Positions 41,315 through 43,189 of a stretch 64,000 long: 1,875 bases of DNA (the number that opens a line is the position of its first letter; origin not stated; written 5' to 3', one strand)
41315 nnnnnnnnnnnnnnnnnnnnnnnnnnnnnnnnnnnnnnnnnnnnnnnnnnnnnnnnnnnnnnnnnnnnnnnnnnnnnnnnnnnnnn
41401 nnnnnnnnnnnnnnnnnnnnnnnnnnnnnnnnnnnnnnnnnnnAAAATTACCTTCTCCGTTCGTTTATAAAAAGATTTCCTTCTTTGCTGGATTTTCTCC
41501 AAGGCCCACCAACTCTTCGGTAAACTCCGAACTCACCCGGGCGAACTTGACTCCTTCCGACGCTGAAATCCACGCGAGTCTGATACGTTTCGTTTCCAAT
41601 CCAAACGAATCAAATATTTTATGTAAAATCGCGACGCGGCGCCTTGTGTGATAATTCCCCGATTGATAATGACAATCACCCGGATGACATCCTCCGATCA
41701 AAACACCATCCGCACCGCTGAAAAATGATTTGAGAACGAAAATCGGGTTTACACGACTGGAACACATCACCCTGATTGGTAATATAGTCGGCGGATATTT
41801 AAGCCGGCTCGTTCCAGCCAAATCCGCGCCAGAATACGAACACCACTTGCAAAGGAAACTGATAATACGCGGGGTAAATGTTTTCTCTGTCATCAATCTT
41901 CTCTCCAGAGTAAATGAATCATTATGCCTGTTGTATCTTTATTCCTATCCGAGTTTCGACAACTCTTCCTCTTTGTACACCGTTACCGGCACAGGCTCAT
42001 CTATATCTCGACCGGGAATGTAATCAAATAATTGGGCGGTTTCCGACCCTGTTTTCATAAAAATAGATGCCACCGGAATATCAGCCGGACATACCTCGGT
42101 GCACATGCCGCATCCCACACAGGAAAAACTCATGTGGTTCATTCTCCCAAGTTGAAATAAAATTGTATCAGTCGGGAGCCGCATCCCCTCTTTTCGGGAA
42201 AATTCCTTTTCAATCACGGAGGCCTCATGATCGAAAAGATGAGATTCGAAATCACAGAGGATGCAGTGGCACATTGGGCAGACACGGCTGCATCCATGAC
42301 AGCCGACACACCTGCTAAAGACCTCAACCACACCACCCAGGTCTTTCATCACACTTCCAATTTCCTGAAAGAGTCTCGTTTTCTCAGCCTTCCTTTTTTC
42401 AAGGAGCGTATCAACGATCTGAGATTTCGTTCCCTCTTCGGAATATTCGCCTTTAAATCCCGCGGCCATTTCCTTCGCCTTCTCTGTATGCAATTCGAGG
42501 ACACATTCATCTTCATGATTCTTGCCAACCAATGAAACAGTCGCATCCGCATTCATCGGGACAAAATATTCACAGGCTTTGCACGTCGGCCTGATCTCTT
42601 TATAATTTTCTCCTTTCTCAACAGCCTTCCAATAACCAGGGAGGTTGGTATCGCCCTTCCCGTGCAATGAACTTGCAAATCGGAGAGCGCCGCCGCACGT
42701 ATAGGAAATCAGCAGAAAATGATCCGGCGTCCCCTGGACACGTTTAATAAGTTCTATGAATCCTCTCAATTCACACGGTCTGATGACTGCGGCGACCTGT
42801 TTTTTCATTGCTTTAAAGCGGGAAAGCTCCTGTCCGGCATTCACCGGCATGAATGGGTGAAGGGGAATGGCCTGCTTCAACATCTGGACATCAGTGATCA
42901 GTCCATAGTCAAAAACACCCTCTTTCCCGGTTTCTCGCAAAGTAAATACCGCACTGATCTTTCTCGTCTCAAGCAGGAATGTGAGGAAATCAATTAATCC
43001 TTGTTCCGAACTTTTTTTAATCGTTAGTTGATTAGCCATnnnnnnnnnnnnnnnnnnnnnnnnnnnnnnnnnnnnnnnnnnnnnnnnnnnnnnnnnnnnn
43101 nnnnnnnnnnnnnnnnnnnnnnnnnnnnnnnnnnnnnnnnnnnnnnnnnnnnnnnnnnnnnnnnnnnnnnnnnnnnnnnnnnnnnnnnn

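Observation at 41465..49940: ArsR-headed locus joining TusA/DsrE sulfur-relay genes to HdrD-like, two HdrA-like, two FrhB-like and two MvhD genes: candidate undescribed sulfur-linked Hdr-type complex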

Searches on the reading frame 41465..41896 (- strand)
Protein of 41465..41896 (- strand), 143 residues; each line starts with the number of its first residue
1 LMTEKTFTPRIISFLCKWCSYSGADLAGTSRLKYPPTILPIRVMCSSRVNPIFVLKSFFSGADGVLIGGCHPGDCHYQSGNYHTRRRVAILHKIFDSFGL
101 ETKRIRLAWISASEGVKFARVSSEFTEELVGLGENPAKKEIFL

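Call 3: search_protein_families(library=pfam, proteins=[window:41465-41896:-], max_evalue=0.01)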
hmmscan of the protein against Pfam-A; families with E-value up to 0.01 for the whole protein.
window:41465-41896:- (143 aa): 1 family
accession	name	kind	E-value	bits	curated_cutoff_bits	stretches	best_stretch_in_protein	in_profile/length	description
PF02662.21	FlpD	-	3.2e-50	169.7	22.3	1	11-133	1-123/123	Methyl-viologen-reducing hydrogenase, delta subunit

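Call 4: search_protein_families(library=ncbifam, proteins=[window:41465-41896:-], max_evalue=0.01)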
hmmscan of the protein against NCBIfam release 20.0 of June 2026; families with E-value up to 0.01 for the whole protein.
window:41465-41896:- (143 aa): 3 families
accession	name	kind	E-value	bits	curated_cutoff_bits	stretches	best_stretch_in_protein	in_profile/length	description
NF040770.1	hetero_SS_HdrA2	exception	2.8e-49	167.9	1100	1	4-134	643-773/777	CoB-CoM heterodisulfide reductase HdrA2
NF045873.1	F420_non_VhuD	exception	1.7e-35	122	215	1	9-138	2-131/132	F420-non-reducing hydrogenase iron-sulfur subunit VhuD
NF041891.1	hdrA_Methbact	equivalog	2.7e-10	39.1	1300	1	8-112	643-741/762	ferredoxin:CoB-CoM heterodisulfide reductase subunit HdrA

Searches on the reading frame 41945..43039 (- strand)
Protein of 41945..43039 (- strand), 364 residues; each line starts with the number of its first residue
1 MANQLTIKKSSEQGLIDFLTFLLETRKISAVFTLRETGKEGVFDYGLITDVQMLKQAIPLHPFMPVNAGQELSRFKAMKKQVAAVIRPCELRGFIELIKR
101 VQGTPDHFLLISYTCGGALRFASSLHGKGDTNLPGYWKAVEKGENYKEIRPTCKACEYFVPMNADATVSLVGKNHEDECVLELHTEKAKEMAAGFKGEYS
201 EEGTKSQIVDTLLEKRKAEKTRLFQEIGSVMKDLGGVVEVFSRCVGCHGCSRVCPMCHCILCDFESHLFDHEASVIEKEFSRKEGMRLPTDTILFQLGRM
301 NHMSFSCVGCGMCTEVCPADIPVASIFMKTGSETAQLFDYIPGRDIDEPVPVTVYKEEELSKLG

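Call 3: search_protein_families(library=pfam, proteins=[window:41945-43039:-], max_evalue=0.01)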
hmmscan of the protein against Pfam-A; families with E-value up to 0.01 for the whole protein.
window:41945-43039:- (364 aa): 13 families
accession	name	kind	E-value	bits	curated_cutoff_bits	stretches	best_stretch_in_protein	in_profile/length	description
PF13183.11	Fer4_8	-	1.2e-08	35.8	27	1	242-321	3-68/68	4Fe-4S dicluster domain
PF13237.11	Fer4_10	-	5.4e-06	26.7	25.5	2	239-318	4-53/53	4Fe-4S dicluster domain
PF13187.11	Fer4_9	-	8.6e-06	26.1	27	1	243-320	1-50/52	4Fe-4S dicluster domain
PF04432.18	FrhB_FdhB_C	-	2.5e-05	24.6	23.3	1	145-194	87-135/150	Coenzyme F420 hydrogenase/dehydrogenase, beta subunit C terminus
PF14697.11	Fer4_21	-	3.5e-05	24.3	35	1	301-319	35-53/59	4Fe-4S dicluster domain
PF13534.11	Fer4_17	-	4.6e-05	24.3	22.2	1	243-321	1-60/61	4Fe-4S dicluster domain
PF12838.12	Fer4_7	-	7.4e-05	23.6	27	1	243-321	1-52/52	4Fe-4S dicluster domain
PF00037.32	Fer4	-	0.00028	21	21.1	1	307-321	8-22/24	4Fe-4S binding domain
PF12797.12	Fer4_2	-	0.00039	20.7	24.5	2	306-319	9-22/22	4Fe-4S binding domain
PF17179.9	Fer4_22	-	0.0026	19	27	0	299-321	73-95/95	4Fe-4S dicluster domain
PF13484.11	Fer4_16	-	0.0028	18.8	30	0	303-319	49-65/66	4Fe-4S double cluster binding domain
PF25160.1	LdpA_Fe-S-bd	-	0.005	17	27.6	1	303-320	24-41/49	LdpA Fe-S cluster-binding domain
PF12837.12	Fer4_6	-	0.0052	17.1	25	1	306-321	8-23/24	4Fe-4S binding domain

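Call 4: search_protein_families(library=ncbifam, proteins=[window:41945-43039:-], max_evalue=0.01)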
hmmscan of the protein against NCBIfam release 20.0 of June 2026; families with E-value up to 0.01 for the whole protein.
window:41945-43039:- (364 aa): 28 families (the best 25 are shown)
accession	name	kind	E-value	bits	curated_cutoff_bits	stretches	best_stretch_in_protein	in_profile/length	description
NF006221.0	PRK08348.1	subfamily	6.2e-07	29.2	124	1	297-321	36-60/136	NADH-plastoquinone oxidoreductase subunit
NF004537.0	PRK05888.1-3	equivalog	4.9e-06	26.2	163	1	306-330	69-93/204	NADH-quinone oxidoreductase subunit NuoI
NF038196.1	ferrodoxin_EFR1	subfamily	7.6e-06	26.1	75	0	302-319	181-198/242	EFR1 family ferrodoxin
TIGR02176.1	pyruv_ox_red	equivalog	3.5e-05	21.8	911.35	1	242-334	683-768/1167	pyruvate:ferredoxin (flavodoxin) oxidoreductase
NF004914.0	PRK06273.1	equivalog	4.2e-05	23.4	163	0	242-258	51-67/167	ferredoxin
TIGR00403.1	ndhI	equivalog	5e-05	23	302.35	0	298-340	55-97/183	NAD(P)H-quinone oxidoreductase subunit I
NF045663.1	diclust_near_Sec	equivalog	0.00012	20.3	530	1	253-330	305-378/759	pyridine nucleotide-disulfide oxidoreductase/dicluster-binding protein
NF040864.1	HgcB_ferredoxin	equivalog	0.00017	21.4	99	1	304-321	13-30/93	mercury methylation ferredoxin HgcB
TIGR01582.1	FDH-beta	equivalog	0.00019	20.6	334.7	1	290-324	109-143/283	formate dehydrogenase subunit beta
NF042909.1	FMH_DH_FwdF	exception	0.00023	20.4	375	1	300-320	10-30/336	tungsten-dependent formylmethanofuran dehydrogenase subunit FwdF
TIGR00314.1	cdhA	equivalog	0.00028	18.8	781.3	1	297-333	429-465/784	CO dehydrogenase/acetyl-CoA synthase complex subunit alpha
NF040612.1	F420_dehyd_FpoI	exception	0.00037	20.3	180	0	306-335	43-73/135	F420H2 dehydrogenase subunit FpoI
TIGR01944.1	rnfB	subfamily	0.00058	19.5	68.7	0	306-321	114-129/190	RnfABCDGE type electron transport complex subunit B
TIGR02910.1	sulfite_red_A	equivalog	0.00059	19.2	323.15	0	173-260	159-238/334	anaerobic sulfite reductase subunit AsrA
TIGR02179.1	PorD_KorD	subfamily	0.00084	19.4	60.05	0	306-320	55-70/78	2-oxoacid:acceptor oxidoreductase, delta subunit, pyruvate/2-ketoisovalerate family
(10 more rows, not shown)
